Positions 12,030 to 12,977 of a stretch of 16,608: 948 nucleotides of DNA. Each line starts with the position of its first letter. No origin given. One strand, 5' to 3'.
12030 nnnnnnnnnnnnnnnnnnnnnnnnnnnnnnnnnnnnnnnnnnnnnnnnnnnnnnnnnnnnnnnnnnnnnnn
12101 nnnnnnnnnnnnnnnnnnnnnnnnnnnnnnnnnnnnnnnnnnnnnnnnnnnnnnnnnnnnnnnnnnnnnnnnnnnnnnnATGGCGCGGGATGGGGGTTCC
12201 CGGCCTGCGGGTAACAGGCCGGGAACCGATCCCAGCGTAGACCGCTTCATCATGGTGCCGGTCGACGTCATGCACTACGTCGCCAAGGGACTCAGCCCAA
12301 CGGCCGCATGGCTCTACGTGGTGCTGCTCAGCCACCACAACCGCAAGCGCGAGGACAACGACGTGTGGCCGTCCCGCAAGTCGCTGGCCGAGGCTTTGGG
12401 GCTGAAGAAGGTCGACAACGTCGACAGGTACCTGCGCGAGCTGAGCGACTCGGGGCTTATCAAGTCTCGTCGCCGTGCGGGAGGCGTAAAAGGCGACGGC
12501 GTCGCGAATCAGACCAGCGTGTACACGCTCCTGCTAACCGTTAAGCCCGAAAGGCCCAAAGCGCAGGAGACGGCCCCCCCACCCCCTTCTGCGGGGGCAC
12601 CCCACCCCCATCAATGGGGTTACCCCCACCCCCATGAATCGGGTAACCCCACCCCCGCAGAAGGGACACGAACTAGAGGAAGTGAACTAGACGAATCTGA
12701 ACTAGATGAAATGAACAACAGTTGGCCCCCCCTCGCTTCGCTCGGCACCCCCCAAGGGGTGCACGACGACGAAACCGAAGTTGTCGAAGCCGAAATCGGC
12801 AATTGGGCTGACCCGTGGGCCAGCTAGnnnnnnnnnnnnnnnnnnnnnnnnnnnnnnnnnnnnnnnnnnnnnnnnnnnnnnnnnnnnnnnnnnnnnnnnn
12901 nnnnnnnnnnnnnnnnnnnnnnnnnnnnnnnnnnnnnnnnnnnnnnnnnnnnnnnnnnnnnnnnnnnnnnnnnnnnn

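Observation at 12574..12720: Iteron array plus AT-rich repeat block embedded in the initiator gene (lambda ori-in-O-like architecture)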

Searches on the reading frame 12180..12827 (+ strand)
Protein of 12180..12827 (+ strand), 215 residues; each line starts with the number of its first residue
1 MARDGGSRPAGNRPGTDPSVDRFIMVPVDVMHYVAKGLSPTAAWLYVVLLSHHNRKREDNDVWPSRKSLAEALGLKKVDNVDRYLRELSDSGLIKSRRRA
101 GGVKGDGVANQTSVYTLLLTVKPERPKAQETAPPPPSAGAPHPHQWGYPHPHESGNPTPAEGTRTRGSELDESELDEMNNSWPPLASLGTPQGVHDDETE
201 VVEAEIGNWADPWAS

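Call 8: search_protein_families(library=pfam, proteins=[window:12180-12827:+], max_evalue=1)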
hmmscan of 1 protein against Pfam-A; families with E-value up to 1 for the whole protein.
window:12180-12827:+ (215 aa): 4 families
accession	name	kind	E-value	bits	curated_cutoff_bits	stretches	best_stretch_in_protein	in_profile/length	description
PF13730.12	HTH_36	-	2.3e-07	31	25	1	37-94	2-55/55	Helix-turn-helix domain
PF13545.12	HTH_Crp_2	-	0.0078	16.6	27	1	49-99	7-57/70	Crp-like helix-turn-helix domain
PF03428.19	RP-C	-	0.022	15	24.4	1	49-97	53-104/175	Replication protein C N-terminal domain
PF01726.22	LexA_DNA_bind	-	0.12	12.7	23.7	1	59-96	21-58/65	LexA DNA binding domain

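Call 9: search_protein_families(library=phrogs, proteins=[window:12180-12827:+], max_evalue=0.1)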
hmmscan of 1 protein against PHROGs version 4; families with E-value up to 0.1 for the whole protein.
window:12180-12827:+ (215 aa): 11 families
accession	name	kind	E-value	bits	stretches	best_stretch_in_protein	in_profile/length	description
phrog_270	-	DNA, RNA and nucleotide metabolism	1.8e-14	54.9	1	17-172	26-164/383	replication initiation protein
phrog_391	-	DNA, RNA and nucleotide metabolism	1.4e-08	35.7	1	31-183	6-159/298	replication initiation O-like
phrog_16198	-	transcription regulation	3e-08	34.8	1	27-108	3-76/85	transcriptional repressor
phrog_1032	-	DNA, RNA and nucleotide metabolism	1.4e-07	32.8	1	47-164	21-138/281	replication initiation protein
phrog_345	-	DNA, RNA and nucleotide metabolism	1e-06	29.7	1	37-163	44-167/297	replication initiation O-like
phrog_428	-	DNA, RNA and nucleotide metabolism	1.9e-06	28.3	1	21-157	88-205/455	replication initiation protein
phrog_678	-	DNA, RNA and nucleotide metabolism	2.2e-05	25.2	1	31-162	64-177/346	replication initiation O-like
phrog_186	-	DNA, RNA and nucleotide metabolism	7.8e-05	23.5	1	23-111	22-103/308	DnaD-like helicase loader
phrog_8102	-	DNA, RNA and nucleotide metabolism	0.0005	20.2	1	30-117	24-106/337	replication initiation protein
phrog_8540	-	DNA, RNA and nucleotide metabolism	0.0015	19.8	1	47-130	21-99/196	replication initiation O-like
phrog_15053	-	unknown function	0.0049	17.1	1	44-95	50-98/343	-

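Call 13: search_dna_similar(query=window:12180-12827:+, collection=phages, mode=protein, max_rows=40, max_evalue=0.001)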
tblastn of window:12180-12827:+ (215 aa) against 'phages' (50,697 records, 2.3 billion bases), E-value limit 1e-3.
Records with a match: 11; places in all: 11; records where one place covers at least 80% of the query: 0.
Best place of each record, by identity: <60% 11.
By first word of the organism name: Arthrobacter 10; Thermobifida 1.
By host as written in the record: Arthrobacter sp. ATCC 21022 4; Arthrobacter globiformis B-2979 4; Arthrobacter globiformis B-2979 SEA 1; Arthrobacter globiformis NRRL B-2880 1; Thermobifida fusca NTU22 1.
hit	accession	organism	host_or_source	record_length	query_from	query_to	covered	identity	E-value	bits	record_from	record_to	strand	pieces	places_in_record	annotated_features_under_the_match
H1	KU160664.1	Arthrobacter phage Salgado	Arthrobacter sp. ATCC 21022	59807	34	117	39%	38.1%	8e-4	45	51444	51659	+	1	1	87: helix-turn-helix DNA binding domain protein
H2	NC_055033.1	Arthrobacter phage Salgado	Arthrobacter sp. ATCC 21022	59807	34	117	39%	38.1%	8e-4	45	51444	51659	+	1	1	87: transcriptional repressor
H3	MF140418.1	Arthrobacter phage LiSara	Arthrobacter sp. ATCC 21022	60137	34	117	39%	38.1%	8e-4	45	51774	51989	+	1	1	85: helix-turn-helix DNA binding domain protein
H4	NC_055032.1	Arthrobacter phage LiSara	Arthrobacter sp. ATCC 21022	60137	34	117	39%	38.1%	8e-4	45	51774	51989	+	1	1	85: transcriptional repressor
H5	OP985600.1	Arthrobacter phage Bolt007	Arthrobacter globiformis B-2979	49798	23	102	37%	39.0%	1e-4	48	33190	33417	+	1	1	44: RepA-like replication initiator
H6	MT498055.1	Arthrobacter phage Bumble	Arthrobacter globiformis B-2979 SEA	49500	23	99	36%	40.3%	4e-6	53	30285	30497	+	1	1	39: helix-turn-helix DNA binding domain protein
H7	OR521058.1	Arthrobacter phage Altadena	Arthrobacter globiformis NRRL B-2880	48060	23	99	36%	39.0%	1e-5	51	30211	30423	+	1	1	41: helix-turn-helix DNA binding domain protein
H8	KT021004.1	Thermobifida phage P1312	Thermobifida fusca NTU22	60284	38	105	32%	43.1%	3e-4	47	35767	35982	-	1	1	hypothetical protein (x2)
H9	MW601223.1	Arthrobacter phage Prairie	Arthrobacter globiformis B-2979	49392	23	94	33%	40.3%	5e-5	49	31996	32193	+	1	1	43: RepA-like replication initiator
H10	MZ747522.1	Arthrobacter phage Klevey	Arthrobacter globiformis B-2979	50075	23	94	33%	40.3%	6e-5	49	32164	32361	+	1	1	44: helix-turn-helix DNA binding domain protein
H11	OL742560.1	Arthrobacter phage Lilmac1015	Arthrobacter globiformis B-2979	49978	23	95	34%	37.0%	3e-4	47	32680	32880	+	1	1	46: RepA-like replication initiator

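Call 14: find_homologous_proteins(query=window:12180-12824:+)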
Query window:12180-12824:+ (215 aa): 8 proteins with E <= 0.001 among 644 candidates.
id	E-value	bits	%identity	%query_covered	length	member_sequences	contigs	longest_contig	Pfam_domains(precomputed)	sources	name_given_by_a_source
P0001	3.1e-125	434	100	89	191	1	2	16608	PF13730.13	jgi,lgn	jgi:DNA-binding transcriptional MocR family regulator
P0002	2.4e-59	219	56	100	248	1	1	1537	-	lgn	-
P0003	3.0e-59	219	56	98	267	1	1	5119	-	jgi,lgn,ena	-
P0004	2.1e-44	170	50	98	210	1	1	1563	-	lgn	-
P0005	4.1e-43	166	49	100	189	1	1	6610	PF13730.13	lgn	-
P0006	5.3e-27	113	42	90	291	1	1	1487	-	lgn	-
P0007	1.7e-26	111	44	67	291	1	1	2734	-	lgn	-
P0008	1.3e-24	105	42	84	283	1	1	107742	PF13730.13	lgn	-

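Call 17: find_encoding_contigs(protein=P0003, flank=5000, max_places=3)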
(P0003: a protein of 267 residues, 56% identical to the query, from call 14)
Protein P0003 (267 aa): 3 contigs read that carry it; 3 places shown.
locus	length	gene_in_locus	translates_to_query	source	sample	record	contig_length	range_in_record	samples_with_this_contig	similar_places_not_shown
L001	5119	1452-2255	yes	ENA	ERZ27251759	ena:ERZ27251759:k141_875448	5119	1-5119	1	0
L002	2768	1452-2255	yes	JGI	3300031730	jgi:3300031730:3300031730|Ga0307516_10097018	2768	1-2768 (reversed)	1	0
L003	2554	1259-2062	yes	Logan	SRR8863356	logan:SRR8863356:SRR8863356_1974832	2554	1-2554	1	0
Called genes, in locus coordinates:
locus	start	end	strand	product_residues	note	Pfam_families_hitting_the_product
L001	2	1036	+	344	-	?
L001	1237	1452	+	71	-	-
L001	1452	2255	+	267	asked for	-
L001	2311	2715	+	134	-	-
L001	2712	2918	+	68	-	-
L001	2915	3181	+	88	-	PF01844:HNH, PF14279:HNH_5 (faint)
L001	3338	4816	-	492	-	-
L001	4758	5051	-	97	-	-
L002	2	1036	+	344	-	?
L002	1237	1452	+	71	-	-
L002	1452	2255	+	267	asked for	-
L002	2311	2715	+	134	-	-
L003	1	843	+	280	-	?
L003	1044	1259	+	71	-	-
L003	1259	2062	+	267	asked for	-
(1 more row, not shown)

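Call 18: find_encoding_contigs(protein=P0005, flank=7000, max_places=3)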
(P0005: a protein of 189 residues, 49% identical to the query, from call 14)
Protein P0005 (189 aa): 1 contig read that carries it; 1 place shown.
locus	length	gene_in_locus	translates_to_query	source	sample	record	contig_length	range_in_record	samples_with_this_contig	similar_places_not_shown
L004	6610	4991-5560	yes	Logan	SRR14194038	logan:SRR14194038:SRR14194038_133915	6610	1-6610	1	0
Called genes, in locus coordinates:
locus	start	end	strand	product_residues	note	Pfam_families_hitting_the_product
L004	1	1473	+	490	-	?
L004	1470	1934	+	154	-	-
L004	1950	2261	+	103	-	-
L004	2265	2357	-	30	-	-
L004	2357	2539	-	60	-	-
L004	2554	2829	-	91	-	-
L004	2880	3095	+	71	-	-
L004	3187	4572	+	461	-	PF00239:Resolvase, PF07508:Recombinase (weak)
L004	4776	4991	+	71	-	-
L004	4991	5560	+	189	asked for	PF13730:HTH_36 (weak)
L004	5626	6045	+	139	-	-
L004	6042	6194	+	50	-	-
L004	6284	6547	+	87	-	-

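Call 19: find_encoding_contigs(protein=P0008, flank=10000, max_places=3)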
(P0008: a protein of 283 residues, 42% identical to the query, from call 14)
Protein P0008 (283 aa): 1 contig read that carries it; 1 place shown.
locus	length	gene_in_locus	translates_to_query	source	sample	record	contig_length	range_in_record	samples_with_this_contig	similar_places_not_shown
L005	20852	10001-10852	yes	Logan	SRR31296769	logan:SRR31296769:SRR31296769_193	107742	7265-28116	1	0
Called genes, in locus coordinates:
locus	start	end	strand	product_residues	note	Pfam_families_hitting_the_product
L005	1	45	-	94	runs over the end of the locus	-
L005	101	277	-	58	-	-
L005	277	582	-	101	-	-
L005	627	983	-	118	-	-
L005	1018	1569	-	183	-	-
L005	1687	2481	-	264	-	-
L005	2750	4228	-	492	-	PF00772:DnaB, PF13481:AAA_25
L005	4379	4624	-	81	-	-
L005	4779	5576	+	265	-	-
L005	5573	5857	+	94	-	-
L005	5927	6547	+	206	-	PF13349:DUF4097 (weak)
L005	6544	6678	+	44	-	-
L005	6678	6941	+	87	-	-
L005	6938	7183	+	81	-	-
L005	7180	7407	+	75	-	-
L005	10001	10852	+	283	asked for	PF13730:HTH_36 (weak)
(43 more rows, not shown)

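Call 20: find_encoding_contigs(protein=P0002, max_places=2)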
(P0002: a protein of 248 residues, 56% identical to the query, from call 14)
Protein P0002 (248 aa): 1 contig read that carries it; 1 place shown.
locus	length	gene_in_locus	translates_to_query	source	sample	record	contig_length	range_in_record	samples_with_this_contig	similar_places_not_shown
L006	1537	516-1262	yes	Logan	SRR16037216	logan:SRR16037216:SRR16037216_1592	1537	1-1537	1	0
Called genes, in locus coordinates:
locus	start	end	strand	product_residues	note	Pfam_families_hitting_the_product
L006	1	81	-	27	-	?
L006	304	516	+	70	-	-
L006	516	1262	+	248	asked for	-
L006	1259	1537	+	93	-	?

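Call 21: find_encoding_contigs(protein=P0004, max_places=2)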
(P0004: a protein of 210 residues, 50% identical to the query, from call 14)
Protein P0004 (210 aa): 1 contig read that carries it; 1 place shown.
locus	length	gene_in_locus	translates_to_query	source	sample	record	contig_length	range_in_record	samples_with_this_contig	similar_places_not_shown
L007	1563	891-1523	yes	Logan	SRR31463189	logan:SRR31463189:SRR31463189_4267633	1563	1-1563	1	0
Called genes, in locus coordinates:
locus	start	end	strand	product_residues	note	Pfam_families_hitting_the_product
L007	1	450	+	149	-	?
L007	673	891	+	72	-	-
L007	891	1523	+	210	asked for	-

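Call 22: find_encoding_contigs(protein=P0006, max_places=2)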
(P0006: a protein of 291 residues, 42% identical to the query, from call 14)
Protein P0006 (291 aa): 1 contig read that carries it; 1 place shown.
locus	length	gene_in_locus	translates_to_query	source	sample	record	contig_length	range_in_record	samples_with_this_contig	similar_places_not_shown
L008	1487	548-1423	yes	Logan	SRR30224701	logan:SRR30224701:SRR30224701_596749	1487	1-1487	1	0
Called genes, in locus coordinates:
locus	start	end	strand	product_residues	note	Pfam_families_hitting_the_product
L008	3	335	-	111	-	?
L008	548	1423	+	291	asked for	-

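Call 23: find_encoding_contigs(protein=P0007, max_places=2)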
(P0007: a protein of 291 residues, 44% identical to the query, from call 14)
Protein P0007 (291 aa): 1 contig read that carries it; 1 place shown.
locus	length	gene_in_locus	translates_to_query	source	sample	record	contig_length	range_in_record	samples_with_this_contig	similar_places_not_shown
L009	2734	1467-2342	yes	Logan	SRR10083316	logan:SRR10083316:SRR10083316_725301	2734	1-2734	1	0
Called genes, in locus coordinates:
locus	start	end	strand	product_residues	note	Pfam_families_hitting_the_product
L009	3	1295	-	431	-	?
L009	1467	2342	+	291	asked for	-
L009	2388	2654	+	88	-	-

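Call 27: find_related_loci(query=A1, collection=viral_contigs, flank=3000)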
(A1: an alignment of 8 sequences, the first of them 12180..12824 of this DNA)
Query A1 (215 aa) in viral_contigs; peptide patterns used: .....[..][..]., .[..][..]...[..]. (x = any residue, [..] = any of these).
42 stretches matched a pattern, but none encodes a relative of the query by tblastn (E <= 1e-3).

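Call 28: find_related_loci(query=A1, collection=genome_contigs, flank=10000)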
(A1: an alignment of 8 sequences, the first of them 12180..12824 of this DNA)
Query A1 (215 aa) in genome_contigs; peptide patterns used: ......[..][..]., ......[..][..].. (x = any residue, [..] = any of these).
44 stretches matched a pattern, but none encodes a relative of the query by tblastn (E <= 1e-3).

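Call 44: get_annotated_region(hit=H5, flank=2500)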
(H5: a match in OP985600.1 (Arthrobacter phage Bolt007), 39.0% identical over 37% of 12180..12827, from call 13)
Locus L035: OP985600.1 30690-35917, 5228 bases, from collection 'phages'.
description: Arthrobacter phage Bolt007, complete genome.
organism: Arthrobacter phage Bolt007 (NCBI taxid 3017297)
taxonomy: Viruses; Duplodnaviria; Heunggongvirae; Uroviricota; Caudoviricetes
host: Arthrobacter globiformis B-2979; source: soil; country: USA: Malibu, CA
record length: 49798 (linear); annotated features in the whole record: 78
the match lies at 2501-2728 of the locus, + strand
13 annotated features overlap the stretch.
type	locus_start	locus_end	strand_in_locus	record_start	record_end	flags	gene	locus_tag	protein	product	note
CDS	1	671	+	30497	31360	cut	38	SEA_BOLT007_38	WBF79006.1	RecT-like DNA pairing protein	-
CDS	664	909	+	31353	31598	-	39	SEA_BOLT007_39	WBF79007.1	hypothetical protein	-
CDS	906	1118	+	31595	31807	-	40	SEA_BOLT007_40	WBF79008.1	helix-turn-helix DNA binding domain protein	-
CDS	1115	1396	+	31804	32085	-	41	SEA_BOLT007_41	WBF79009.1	hypothetical protein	-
CDS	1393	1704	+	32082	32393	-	42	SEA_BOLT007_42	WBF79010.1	hypothetical protein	-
CDS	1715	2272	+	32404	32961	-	43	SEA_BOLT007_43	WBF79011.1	ssDNA binding protein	-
CDS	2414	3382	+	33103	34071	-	44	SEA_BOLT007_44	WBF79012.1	RepA-like replication initiator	-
CDS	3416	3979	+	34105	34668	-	45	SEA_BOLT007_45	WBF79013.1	helicase loader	-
CDS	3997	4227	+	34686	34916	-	46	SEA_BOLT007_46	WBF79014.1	hypothetical protein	-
CDS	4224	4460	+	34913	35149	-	47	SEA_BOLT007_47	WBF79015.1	hypothetical protein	-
CDS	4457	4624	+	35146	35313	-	48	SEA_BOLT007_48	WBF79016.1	hypothetical protein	-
CDS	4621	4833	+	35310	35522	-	49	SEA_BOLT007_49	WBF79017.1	membrane protein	-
CDS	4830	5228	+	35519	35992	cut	50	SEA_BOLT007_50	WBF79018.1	RusA-like resolvase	RusA-like resolvase (endonuclease)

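Call 45: get_annotated_region(hit=H6, flank=2500)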
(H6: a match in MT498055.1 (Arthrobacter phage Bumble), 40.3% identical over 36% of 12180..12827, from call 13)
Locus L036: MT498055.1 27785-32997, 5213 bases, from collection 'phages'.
description: Arthrobacter phage Bumble, complete genome.
organism: Arthrobacter phage Bumble (NCBI taxid 2743904)
taxonomy: Viruses; Duplodnaviria; Heunggongvirae; Uroviricota; Caudoviricetes
host: Arthrobacter globiformis B-2979 SEA; source: soil; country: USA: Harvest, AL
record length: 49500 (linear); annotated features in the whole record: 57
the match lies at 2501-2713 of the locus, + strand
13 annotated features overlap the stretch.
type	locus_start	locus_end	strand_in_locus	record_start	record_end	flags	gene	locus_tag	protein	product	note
CDS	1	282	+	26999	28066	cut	34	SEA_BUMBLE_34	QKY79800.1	exonuclease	-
CDS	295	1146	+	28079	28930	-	35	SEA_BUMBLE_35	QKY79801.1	RecT-like DNA pairing protein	-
CDS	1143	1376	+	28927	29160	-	36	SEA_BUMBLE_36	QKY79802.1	hypothetical protein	-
CDS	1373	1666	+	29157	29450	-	37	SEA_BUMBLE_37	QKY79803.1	hypothetical protein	-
CDS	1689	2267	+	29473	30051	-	38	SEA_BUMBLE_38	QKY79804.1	ssDNA-binding protein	-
CDS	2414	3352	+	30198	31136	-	39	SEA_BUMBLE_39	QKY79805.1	helix-turn-helix DNA binding domain protein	-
CDS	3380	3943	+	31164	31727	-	40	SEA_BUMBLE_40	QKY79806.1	hypothetical protein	-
CDS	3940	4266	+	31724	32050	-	41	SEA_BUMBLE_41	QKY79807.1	hypothetical protein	-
CDS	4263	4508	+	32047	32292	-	42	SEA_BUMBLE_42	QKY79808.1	hypothetical protein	-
CDS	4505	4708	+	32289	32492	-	43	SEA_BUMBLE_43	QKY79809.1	hypothetical protein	-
CDS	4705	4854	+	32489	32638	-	44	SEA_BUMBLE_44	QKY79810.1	hypothetical protein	-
CDS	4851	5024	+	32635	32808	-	45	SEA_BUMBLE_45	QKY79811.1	hypothetical protein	-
CDS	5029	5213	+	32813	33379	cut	46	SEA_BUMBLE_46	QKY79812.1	RusA-like resolvase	RusA-like resolvase (endonuclease)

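Call 55: find_homologous_proteins(query=A1, max_evalue=0.00001)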
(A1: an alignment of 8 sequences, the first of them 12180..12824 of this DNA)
Query A1 (8 sequences) (215 aa, profile of the alignment): 22 proteins with E <= 0.00001 among 8000 candidates.
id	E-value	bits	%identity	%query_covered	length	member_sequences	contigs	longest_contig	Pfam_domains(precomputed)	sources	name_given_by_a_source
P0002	3.3e-108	379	56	100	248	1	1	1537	-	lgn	-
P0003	1.4e-105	371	56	98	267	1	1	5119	-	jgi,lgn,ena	-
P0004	2.5e-96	340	50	98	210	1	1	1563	-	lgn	-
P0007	1.7e-88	315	44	67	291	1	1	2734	-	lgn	-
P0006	1.8e-87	311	42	90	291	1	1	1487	-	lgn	-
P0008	2.2e-86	308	42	84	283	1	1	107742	PF13730.13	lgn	-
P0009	7.6e-81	290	39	90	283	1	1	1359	-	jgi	-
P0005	1.8e-80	288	49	100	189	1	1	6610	PF13730.13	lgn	-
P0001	4.6e-80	287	100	89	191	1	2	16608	PF13730.13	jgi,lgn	jgi:DNA-binding transcriptional MocR family regulator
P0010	8.9e-79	283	40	94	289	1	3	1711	-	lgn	-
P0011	5.4e-78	280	44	66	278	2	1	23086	-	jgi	jgi:hypothetical protein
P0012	3.8e-77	277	40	90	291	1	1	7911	-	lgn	-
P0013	6.4e-74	267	46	60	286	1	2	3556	-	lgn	-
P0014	1.2e-73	266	45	61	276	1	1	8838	-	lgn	-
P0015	1.4e-66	243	45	60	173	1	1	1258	-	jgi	jgi:hypothetical protein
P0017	9.9e-62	227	45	65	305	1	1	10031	-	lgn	-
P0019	1.6e-40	158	42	74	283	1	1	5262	-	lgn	-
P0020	4.5e-31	127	50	45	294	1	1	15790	-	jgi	jgi:hypothetical protein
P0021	2.0e-28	118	37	91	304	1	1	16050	-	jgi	jgi:hypothetical protein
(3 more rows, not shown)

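Call 57: find_encoding_contigs(protein=P0020, flank=10000, max_places=1)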
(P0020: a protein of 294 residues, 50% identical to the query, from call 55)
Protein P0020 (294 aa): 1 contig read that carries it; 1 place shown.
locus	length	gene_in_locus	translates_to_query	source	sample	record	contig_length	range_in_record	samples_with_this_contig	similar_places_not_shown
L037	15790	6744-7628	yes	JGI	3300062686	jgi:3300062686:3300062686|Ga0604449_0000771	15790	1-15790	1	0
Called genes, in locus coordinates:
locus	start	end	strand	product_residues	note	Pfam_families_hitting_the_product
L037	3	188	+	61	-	?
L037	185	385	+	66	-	-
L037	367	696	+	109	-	-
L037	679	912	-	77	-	-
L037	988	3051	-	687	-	-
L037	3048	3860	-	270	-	PF10935:DUF2637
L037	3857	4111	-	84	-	-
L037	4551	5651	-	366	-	PF26003:Integrase_N_phage, PF00589:Phage_integrase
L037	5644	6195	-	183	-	-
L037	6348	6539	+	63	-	PF12728:HTH_17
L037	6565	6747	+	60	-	-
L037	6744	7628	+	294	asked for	-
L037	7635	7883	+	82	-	-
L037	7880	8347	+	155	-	-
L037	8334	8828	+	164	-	-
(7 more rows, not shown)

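Call 58: find_encoding_contigs(protein=P0021, flank=10000, max_places=1)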
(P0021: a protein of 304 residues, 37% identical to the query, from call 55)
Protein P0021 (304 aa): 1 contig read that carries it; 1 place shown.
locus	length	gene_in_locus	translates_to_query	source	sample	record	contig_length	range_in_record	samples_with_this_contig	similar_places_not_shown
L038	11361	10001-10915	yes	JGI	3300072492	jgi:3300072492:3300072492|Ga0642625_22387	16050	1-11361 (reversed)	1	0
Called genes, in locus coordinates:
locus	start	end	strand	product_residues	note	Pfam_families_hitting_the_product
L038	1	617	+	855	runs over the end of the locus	-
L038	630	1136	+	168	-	-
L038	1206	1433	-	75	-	-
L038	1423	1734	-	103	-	-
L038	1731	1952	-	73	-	-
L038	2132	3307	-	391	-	PF01381:HTH_3 (weak), PF13560:HTH_31, PF13424:TPR_12 (faint)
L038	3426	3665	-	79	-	-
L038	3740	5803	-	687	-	PF01580:FtsK_SpoIIIE (weak)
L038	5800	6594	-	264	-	PF10935:DUF2637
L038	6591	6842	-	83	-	-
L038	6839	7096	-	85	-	-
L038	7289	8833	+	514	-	PF00239:Resolvase, PF07508:Recombinase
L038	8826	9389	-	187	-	PF13560:HTH_31 (weak)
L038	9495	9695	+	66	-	PF12728:HTH_17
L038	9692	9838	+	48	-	-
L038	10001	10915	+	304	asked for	-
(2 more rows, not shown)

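Call 59: find_encoding_contigs(protein=P0019, flank=5000, max_places=1)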
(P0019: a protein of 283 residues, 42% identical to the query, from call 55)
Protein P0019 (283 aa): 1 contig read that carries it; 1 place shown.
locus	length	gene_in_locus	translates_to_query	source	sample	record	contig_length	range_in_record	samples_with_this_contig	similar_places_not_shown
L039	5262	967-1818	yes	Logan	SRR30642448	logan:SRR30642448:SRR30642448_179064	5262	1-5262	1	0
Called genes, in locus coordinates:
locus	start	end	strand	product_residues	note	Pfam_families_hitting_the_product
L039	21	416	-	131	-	-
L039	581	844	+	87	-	PF12728:HTH_17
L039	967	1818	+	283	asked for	-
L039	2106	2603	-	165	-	-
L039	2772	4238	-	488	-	PF00239:Resolvase, PF07508:Recombinase, PF13408:Zn_ribbon_recom (weak)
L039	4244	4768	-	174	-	-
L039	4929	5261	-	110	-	?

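Call 60: find_encoding_contigs(protein=P0017, flank=10000, max_places=1)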
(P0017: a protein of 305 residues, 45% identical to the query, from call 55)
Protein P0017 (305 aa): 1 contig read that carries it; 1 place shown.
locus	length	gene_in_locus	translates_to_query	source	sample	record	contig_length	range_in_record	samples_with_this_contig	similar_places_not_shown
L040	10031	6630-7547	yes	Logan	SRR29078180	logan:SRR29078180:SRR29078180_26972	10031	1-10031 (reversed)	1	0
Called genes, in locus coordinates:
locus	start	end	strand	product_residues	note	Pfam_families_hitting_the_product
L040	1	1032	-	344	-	?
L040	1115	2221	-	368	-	-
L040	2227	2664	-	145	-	-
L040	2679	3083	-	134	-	-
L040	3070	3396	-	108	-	-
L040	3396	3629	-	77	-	-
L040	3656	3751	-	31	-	-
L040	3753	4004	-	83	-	-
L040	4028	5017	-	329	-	-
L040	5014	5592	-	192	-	-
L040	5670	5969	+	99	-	PF01381:HTH_3 (faint)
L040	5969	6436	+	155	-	-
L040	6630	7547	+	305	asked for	-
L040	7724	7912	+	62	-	-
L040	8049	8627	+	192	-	-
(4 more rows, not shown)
